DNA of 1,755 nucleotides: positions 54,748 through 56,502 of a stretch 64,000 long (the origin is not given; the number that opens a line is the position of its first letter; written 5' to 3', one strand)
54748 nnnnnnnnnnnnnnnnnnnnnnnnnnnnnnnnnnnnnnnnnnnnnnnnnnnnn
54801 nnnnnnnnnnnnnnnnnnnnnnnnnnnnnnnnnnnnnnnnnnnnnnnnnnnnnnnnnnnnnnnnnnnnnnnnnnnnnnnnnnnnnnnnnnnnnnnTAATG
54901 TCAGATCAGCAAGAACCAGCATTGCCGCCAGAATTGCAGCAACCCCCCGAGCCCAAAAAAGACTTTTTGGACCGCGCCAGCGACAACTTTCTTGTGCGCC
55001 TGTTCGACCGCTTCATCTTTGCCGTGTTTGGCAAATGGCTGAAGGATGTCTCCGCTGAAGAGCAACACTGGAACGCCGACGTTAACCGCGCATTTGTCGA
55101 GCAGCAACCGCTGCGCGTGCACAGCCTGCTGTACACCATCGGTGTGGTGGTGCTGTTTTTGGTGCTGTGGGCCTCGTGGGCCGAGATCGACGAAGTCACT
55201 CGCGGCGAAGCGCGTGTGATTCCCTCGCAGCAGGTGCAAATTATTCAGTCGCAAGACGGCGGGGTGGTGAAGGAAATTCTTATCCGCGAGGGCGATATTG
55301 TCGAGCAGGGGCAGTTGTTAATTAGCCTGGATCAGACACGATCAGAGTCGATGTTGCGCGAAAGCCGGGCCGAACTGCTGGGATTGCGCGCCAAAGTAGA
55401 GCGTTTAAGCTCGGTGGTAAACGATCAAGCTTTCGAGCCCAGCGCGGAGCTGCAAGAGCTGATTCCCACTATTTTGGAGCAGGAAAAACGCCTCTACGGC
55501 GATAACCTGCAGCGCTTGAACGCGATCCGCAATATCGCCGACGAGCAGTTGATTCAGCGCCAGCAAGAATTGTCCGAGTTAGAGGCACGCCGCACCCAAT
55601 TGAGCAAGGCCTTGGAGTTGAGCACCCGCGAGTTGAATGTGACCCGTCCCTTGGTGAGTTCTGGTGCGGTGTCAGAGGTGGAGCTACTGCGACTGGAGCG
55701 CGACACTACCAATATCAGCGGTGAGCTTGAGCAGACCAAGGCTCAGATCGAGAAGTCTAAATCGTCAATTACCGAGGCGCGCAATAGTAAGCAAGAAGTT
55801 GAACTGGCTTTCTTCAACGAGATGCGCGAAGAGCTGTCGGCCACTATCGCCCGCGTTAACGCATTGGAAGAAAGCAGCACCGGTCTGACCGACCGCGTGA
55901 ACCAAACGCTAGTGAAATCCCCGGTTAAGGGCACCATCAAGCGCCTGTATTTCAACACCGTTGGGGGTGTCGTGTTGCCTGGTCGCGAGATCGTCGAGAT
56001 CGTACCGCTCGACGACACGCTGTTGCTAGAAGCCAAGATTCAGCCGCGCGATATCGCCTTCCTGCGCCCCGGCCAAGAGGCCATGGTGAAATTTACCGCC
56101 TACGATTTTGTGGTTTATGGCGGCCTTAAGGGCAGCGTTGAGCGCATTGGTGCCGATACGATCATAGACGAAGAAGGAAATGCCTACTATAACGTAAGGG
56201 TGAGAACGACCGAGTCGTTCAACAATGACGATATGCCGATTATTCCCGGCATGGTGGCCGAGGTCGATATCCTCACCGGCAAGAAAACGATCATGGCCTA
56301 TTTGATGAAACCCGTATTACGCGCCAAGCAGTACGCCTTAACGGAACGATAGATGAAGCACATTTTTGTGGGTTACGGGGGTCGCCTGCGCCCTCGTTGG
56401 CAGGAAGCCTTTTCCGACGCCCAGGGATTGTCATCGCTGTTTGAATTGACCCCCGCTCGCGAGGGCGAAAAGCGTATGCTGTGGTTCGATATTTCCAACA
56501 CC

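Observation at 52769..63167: LapA-like adhesin/T1SS locus lacking the outer-membrane component and the LapG/LapD release switch, but with an embedded LuxR-type regulator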

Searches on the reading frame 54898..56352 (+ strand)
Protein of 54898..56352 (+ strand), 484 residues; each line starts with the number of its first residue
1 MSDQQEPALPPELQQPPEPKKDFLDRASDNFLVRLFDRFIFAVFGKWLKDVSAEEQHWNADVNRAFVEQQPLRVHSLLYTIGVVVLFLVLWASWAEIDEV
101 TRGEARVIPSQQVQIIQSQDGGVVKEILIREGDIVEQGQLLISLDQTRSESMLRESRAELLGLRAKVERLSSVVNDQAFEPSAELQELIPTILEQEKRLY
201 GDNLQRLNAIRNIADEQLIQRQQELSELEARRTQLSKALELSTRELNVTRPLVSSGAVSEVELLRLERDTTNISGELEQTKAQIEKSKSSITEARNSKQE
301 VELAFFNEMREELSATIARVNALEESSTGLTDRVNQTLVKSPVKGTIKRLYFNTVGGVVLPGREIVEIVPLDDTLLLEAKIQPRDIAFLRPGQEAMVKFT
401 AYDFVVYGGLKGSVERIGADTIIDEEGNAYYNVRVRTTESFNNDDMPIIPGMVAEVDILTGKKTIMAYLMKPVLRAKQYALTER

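Call 3: search_protein_families(library=pfam, proteins=[window:54898-56352:+], max_evalue=0.01)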
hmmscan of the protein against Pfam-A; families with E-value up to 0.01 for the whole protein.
window:54898-56352:+ (484 aa): 4 families
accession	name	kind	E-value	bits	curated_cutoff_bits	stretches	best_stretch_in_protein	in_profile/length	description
PF13437.12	HlyD_3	-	6.8e-16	59.4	22.2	1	339-439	2-97/106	HlyD family secretion protein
PF16576.10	HlyD_D23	-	7.1e-08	32.4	30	1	300-454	77-214/214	Barrel-sandwich domain of CusB or HlyD membrane-fusion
PF13533.13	Biotin_lipoyl_2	-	7.6e-07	29.3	29.8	1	115-145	2-32/32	Biotin-lipoyl like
PF00364.28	Biotin_lipoyl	-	5e-05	23.5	22.1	1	115-143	44-72/73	Biotin-requiring enzyme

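Call 5: search_protein_families(library=ncbifam, proteins=[window:54898-56352:+], max_evalue=0.01)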
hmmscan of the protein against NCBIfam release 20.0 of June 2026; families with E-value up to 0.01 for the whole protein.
window:54898-56352:+ (484 aa): 17 families
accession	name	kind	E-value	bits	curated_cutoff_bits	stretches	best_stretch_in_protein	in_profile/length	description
TIGR01843.1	type_I_hlyD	subfamily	1.8e-115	386.3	208.65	1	77-484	7-422/422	HlyD family type I secretion periplasmic adaptor subunit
TIGR00998.1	8a0101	subfamily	1.5e-22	80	390.8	1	79-410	8-277/334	EmrA/EmrK family multidrug efflux transporter periplasmic adaptor subunit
TIGR01730.1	RND_mfp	subfamily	6.3e-20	71.4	94.9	2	265-463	56-249/322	efflux RND transporter periplasmic adaptor subunit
TIGR03794.1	NHLM_micro_HlyD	equivalog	3.5e-18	65.7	156.2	1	78-419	23-338/421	NHLP bacteriocin system secretion protein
TIGR01000.1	bacteriocin_acc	subfamily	3.7e-17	62.4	258.85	2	265-474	248-454/457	bacteriocin secretion accessory protein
TIGR02971.1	heterocyst_DevB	subfamily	3.4e-14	53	129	1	117-418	20-279/327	ABC exporter membrane fusion protein, DevB family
NF007785.0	PRK10476.1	equivalog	2.7e-10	39.6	376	2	79-182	16-117/347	multidrug transporter subunit MdtN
NF011715.0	PRK15136.1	equivalog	3.8e-09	35.7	563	1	71-186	23-132/390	multidrug efflux MFS transporter periplasmic adaptor subunit EmrA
NF008606.0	PRK11578.1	equivalog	3.5e-07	29.7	342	0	118-168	66-116/371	macrolide transporter subunit MacA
NF002939.0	PRK03598.1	equivalog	5e-07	29.2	393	1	119-237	50-171/332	secretion protein HlyD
NF033834.1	RND_adapt_MexA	exception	0.00083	18.6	750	1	113-179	63-129/373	multidrug efflux RND transporter periplasmic adaptor subunit MexA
NF007850.1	PRK10559.1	equivalog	0.0011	18.1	400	0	83-161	15-88/303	p-hydroxybenzoic acid efflux pump subunit AaeA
NF004173.0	PRK05641.1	equivalog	0.0016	19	199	1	116-144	124-152/153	putative acetyl-CoA carboxylase biotin carboxyl carrier protein subunit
NF045780.1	TrlF_fam_ATP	equivalog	0.0019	17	350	1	114-335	495-711/944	TrlF family AAA-like ATPase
NF006079.0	PRK08225.1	equivalog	0.002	18.1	95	1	113-144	37-69/70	acetyl-CoA carboxylase biotin carboxyl carrier protein subunit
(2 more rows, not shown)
